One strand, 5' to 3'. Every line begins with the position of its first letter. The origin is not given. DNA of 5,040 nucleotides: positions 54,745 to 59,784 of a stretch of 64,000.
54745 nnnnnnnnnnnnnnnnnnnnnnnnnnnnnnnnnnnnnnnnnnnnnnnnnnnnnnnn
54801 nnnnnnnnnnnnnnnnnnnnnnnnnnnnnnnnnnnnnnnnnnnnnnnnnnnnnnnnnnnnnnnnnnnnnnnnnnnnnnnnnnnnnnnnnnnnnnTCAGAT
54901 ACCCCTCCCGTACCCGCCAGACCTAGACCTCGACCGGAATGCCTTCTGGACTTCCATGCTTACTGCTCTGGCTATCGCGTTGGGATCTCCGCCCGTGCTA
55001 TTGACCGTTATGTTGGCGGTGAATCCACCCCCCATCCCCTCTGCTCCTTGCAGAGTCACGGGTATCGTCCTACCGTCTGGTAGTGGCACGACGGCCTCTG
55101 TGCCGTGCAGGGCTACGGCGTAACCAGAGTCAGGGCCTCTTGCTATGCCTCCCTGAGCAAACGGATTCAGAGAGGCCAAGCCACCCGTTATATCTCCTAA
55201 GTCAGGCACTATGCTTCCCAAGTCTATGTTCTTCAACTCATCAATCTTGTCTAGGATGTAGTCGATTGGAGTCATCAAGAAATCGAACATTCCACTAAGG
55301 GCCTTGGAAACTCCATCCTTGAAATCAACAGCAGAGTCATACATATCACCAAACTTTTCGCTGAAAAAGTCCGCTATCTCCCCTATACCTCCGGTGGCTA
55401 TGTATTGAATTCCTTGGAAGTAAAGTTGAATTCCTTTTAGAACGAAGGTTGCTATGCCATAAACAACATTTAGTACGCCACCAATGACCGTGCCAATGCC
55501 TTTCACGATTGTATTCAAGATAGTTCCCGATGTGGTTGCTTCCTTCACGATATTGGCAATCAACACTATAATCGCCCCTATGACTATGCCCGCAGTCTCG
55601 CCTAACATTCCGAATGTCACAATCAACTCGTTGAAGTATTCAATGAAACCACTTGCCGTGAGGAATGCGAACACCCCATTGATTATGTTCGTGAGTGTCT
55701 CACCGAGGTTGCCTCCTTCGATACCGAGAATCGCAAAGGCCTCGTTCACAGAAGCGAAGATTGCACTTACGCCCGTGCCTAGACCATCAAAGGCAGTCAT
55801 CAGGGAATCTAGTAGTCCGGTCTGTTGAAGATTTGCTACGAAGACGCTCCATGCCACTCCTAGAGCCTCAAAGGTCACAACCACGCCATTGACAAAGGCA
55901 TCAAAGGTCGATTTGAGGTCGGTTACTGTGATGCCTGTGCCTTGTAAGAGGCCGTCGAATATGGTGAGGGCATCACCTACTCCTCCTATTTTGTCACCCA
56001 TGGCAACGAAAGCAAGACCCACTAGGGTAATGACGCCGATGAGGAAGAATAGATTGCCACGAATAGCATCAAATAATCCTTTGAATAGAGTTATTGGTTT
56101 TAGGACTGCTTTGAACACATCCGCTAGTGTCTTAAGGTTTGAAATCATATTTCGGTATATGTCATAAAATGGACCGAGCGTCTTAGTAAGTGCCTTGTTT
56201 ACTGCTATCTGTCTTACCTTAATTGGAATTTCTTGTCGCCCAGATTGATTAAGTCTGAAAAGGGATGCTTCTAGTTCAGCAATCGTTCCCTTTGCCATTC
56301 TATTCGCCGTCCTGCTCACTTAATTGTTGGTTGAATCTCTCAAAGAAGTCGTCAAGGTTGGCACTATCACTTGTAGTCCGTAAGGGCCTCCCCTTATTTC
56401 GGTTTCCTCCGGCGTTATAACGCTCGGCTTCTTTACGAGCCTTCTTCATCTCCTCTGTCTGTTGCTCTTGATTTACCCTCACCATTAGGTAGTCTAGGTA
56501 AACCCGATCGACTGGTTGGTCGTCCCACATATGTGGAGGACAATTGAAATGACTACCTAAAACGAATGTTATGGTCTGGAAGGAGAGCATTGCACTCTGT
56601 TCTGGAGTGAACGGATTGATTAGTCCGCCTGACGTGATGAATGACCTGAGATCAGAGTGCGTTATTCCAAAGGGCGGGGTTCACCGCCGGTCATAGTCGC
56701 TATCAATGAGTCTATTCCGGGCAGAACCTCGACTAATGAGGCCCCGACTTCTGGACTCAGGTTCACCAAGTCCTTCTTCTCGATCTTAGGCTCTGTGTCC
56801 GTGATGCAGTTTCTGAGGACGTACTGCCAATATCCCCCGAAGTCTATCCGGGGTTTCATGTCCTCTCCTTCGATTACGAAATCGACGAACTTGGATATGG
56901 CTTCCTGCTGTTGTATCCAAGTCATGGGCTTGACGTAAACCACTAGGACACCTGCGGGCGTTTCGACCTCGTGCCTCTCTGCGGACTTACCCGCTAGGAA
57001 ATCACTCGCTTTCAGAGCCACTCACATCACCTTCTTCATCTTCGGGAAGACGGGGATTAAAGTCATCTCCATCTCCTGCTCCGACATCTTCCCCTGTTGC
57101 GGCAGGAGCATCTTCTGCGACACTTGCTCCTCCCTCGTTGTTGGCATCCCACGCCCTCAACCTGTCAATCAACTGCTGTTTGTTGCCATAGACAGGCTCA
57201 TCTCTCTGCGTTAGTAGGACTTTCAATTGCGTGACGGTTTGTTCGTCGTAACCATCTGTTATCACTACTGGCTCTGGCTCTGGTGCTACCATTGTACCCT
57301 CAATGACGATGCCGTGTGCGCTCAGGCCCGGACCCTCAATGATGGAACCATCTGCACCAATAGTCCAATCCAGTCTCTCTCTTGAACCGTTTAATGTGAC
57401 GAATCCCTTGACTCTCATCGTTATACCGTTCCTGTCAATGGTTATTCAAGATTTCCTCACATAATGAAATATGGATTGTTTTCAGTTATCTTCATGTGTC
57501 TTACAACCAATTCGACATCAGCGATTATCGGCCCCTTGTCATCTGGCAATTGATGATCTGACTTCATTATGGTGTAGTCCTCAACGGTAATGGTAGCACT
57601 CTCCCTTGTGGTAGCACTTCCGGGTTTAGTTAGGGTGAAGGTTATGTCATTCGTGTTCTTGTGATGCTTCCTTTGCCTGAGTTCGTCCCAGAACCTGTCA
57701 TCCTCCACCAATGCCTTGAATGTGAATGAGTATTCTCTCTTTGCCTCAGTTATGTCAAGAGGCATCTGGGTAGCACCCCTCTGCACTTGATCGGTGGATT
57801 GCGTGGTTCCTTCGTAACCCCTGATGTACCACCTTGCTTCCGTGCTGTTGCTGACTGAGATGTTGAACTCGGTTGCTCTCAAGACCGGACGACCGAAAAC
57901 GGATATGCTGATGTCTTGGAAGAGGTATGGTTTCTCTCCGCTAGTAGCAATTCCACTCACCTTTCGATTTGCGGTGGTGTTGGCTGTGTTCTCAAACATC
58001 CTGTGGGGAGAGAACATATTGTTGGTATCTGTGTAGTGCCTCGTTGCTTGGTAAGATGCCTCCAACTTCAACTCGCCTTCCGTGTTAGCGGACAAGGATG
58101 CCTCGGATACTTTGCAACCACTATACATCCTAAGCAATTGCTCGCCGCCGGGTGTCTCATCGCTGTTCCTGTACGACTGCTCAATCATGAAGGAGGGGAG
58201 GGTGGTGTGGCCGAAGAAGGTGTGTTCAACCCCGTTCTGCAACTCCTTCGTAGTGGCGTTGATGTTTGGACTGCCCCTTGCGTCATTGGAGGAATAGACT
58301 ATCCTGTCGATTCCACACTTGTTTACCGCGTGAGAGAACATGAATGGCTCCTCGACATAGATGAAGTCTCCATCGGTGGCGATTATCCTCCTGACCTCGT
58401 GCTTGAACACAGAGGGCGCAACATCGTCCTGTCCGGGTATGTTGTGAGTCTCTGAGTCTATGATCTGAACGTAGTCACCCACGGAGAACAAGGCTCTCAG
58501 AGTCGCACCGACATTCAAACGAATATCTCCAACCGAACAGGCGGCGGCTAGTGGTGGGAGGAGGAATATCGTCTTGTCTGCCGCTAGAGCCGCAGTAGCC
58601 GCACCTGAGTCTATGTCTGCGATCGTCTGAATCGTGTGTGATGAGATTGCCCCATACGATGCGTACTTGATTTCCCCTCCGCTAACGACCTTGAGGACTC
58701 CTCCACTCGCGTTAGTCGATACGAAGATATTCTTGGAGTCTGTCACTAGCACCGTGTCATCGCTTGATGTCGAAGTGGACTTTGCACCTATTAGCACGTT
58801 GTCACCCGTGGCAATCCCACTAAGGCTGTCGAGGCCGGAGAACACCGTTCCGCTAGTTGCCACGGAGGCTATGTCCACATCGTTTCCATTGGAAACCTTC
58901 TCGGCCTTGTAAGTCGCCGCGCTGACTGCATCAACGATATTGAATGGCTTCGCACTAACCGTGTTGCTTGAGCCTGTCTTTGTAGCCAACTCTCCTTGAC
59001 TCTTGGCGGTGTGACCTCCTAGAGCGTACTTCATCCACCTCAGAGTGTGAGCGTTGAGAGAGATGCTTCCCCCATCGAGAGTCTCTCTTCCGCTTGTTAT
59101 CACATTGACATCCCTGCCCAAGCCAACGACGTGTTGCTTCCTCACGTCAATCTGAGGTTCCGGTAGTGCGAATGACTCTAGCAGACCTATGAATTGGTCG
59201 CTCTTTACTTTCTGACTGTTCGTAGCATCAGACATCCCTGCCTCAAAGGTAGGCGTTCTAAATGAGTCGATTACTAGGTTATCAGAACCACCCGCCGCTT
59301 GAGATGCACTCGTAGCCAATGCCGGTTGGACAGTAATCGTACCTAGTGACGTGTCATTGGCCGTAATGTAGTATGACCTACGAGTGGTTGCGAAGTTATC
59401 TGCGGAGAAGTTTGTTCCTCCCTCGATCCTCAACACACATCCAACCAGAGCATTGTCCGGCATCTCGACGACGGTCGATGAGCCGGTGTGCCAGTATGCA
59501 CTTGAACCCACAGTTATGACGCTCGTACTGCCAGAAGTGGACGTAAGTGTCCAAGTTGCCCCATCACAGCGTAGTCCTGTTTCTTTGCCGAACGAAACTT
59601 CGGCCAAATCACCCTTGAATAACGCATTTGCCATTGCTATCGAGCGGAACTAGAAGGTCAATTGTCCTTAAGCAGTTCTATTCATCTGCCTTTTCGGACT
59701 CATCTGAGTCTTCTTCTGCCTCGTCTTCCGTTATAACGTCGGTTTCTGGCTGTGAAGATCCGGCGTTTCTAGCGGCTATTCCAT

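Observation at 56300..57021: Conserved-type -1 programmed frameshift (C CCT TTG) joining the two tail chaperone ORFs upstream of the tape measure gene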

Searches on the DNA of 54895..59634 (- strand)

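Call 9: search_dna_similar(query=window:54895-59634:-, collection=phages, mode=distant, max_rows=20)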
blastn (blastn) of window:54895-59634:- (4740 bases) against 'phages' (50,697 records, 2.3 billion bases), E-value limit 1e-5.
No match.

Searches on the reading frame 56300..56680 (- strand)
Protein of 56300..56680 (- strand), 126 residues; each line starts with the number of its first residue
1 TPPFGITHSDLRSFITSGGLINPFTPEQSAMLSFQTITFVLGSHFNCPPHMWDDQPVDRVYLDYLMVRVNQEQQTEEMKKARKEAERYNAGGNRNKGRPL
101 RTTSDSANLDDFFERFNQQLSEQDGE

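Call 7: search_protein_families(library=phrogs, proteins=[window:56300-56680:-], max_evalue=0.1)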
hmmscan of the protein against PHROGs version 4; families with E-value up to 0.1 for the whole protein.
window:56300-56680:- (126 aa): 0 families

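Call 8: search_protein_families(library=pfam, proteins=[window:56300-56680:-], max_evalue=0.1)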
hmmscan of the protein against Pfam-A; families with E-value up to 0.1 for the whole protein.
window:56300-56680:- (126 aa): 1 family
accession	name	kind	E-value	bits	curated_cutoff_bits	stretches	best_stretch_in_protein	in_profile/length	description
PF07651.22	ANTH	-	0.06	12.8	21.5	1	42-120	90-166/276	ANTH domain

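Call 19: find_related_loci(query=A3, collection=viral_contigs, flank=3000)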
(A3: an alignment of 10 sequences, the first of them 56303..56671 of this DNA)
Query A3 (123 aa) in viral_contigs; peptide patterns used: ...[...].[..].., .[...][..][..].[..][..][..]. (x = any residue, [..] = any of these).
53 stretches matched a pattern; 38 encode a relative of the query (tblastn E <= 1e-3); 38 distinct loci.
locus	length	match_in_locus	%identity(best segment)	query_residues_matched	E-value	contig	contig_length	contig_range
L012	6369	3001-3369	100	1-123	1e-83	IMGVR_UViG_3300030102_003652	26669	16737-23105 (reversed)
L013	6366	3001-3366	84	1-122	2e-72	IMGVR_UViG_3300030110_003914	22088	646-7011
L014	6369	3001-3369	84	1-123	1e-72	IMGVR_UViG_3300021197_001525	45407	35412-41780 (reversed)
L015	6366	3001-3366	84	1-122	2e-72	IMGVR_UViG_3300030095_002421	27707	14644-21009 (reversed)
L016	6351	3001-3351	66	1-117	7e-53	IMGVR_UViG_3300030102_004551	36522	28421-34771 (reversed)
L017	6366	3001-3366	65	1-122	4e-52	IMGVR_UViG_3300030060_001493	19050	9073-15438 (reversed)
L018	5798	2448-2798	65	1-117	4e-52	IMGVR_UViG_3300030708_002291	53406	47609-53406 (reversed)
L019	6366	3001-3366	63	1-122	5e-51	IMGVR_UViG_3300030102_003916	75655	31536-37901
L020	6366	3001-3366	63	1-122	5e-51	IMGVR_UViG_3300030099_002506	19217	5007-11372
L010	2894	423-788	63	1-122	4e-50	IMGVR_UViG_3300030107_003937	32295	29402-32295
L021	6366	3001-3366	62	1-122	1e-49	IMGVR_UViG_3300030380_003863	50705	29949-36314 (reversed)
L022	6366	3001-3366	62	1-122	1e-49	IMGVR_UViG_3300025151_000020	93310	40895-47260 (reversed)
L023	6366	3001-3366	59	1-122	6e-47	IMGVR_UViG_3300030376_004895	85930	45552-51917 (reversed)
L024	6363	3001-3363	58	1-121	2e-45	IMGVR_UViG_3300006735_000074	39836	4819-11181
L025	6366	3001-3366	58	1-122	3e-45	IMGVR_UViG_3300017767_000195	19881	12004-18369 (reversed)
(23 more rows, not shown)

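Call 20: find_related_loci(query=A3, collection=genome_contigs, flank=3000)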
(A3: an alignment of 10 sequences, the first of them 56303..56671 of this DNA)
Query A3 (123 aa) in genome_contigs; peptide patterns used: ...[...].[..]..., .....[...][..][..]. (x = any residue, [..] = any of these).
11 stretches matched a pattern, but none encodes a relative of the query by tblastn (E <= 1e-3).

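Call 42: search_solved_structures(query=A5, max_evalue=10)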
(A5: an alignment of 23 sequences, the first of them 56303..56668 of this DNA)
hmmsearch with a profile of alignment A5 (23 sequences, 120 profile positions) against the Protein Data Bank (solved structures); distinct sequences matched with E-value up to 10: 10.
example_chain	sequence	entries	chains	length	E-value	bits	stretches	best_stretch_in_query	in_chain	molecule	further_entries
6zvj_H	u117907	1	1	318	0.58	13.3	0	3-93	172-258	Eukaryotic translation initiation factor 3 subunit H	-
28zx_h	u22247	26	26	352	0.73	13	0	3-93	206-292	Eukaryotic translation initiation factor 3 subunit H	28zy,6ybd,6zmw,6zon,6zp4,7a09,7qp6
6yam_r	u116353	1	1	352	0.74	12.9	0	3-93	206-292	eukaryotic translation initiation factor 3 subunit h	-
9h74_r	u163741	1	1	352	0.75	12.9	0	3-93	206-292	Eukaryotic translation initiation factor 3 subunit H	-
5a5t_H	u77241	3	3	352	0.75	12.9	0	3-93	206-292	EUKARYOTIC TRANSLATION INITIATION FACTOR 3 SUBUNIT H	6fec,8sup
8gw6_A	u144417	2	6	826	0.76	12.9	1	67-118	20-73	Guard cell S-type anion channel SLAC1,Green fluorescent protein (Fragment)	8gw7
6w2s_5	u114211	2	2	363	0.82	12.8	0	3-93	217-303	Eukaryotic translation initiation factor 3 subunit H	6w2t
9cpa_r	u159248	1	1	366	0.84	12.8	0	3-93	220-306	Eukaryotic translation initiation factor 3 subunit H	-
8j0j_A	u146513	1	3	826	1.4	12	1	67-118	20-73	Guard cell S-type anion channel SLAC1,Green fluorescent protein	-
2l82_A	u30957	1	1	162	6.4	9.9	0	79-114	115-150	DESIGNED PROTEIN OR32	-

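Call 50: predict_structure(alignment_id=A5)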
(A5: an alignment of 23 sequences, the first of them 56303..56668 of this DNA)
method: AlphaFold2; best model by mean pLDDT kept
length: 122 residues; sequences in the alignment: 23
mean_pLDDT: 74.5   pTM: 0.52
mean pLDDT of the five models: 74.5, 73.3, 73.3, 71.4, 71.1
residues with pLDDT >= 90: 8; 70-90: 74; 50-70: 27; < 50: 13
segments of 3 or more residues with pLDDT < 50: 97-102
pLDDT, mean of each block of 10 residues (from residue 1): 89 87 87 77 69 83 86 86 62 48 55 69 49
secondary structure, 60 per line:
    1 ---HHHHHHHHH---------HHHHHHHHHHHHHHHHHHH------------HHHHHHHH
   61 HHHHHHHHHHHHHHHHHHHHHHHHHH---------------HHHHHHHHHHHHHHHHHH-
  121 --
elements in order: H4-12 H22-40 H53-86 H102-119

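Call 69: find_related_loci(query=A5, collection=viral_contigs, flank=1500)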
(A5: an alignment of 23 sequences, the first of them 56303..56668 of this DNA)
Query A5 (122 aa) in viral_contigs; peptide patterns used: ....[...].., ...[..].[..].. (x = any residue, [..] = any of these).
71 stretches matched a pattern; 60 encode a relative of the query (tblastn E <= 1e-3); 60 distinct loci.
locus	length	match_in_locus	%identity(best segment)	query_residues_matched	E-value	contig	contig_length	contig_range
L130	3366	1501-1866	100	1-122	4e-83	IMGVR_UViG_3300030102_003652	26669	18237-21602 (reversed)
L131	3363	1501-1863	84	1-121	7e-72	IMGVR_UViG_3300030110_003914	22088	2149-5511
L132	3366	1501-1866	84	1-122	4e-72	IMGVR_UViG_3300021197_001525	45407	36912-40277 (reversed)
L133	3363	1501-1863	84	1-121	7e-72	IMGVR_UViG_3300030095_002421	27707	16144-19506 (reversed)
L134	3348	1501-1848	66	1-116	4e-52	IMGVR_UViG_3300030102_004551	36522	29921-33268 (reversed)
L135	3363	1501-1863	64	1-121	2e-51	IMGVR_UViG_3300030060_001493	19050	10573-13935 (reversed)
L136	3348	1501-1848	65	1-116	3e-51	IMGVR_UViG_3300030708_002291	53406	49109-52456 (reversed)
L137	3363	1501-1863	63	1-121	2e-50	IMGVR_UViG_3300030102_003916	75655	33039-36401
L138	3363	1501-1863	63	1-121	2e-50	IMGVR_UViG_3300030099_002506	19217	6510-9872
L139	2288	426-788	63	1-121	2e-49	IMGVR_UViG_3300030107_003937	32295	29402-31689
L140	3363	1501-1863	62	1-121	5e-49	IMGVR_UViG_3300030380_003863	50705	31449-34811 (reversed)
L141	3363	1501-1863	62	1-121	5e-49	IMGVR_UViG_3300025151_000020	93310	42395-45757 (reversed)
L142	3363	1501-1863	59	1-121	3e-46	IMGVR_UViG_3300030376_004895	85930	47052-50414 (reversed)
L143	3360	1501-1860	58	1-120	1e-44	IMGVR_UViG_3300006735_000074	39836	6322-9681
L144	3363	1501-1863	58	1-121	2e-44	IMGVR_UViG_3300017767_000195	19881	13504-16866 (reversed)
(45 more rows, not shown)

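Call 71: search_dna_similar(query=window:56303-56668:-, collection=phages, mode=protein, max_evalue=10, max_rows=20)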
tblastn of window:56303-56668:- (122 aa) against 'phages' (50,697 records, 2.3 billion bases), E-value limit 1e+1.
No match.

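Call 80: fold_search(model_id=the predicted structure, library=viral)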
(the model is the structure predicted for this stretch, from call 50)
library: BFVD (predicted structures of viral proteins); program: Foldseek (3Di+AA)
matches with E <= 10: 0; with E <= 0.001: 0
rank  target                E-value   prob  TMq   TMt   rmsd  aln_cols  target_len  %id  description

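Call 90: search_protein_representatives(alignment_id=A5)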
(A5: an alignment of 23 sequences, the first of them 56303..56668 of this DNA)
Query: 23 sequences, 120 profile positions. Proteins with E-value up to 0.001 (for the whole library): 11; up to 1e-10: 9; up to 1e-30: 1. The best 11 are listed.
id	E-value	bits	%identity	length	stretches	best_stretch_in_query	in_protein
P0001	6.5e-43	161.6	-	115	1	6-119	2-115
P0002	6.0e-27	110.1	-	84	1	47-118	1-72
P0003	1.7e-25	105.4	-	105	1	14-85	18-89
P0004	1.5e-24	102.4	-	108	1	2-117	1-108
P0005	8.1e-23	96.8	-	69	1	47-118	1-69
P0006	8.2e-21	90.3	-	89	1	22-116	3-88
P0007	4.5e-16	75.0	-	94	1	41-119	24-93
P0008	5.5e-15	71.5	-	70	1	57-120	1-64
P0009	1.1e-11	60.9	-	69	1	64-118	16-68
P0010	1.9e-09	53.6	-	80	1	10-81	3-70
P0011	1.3e-04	38.0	-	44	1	84-117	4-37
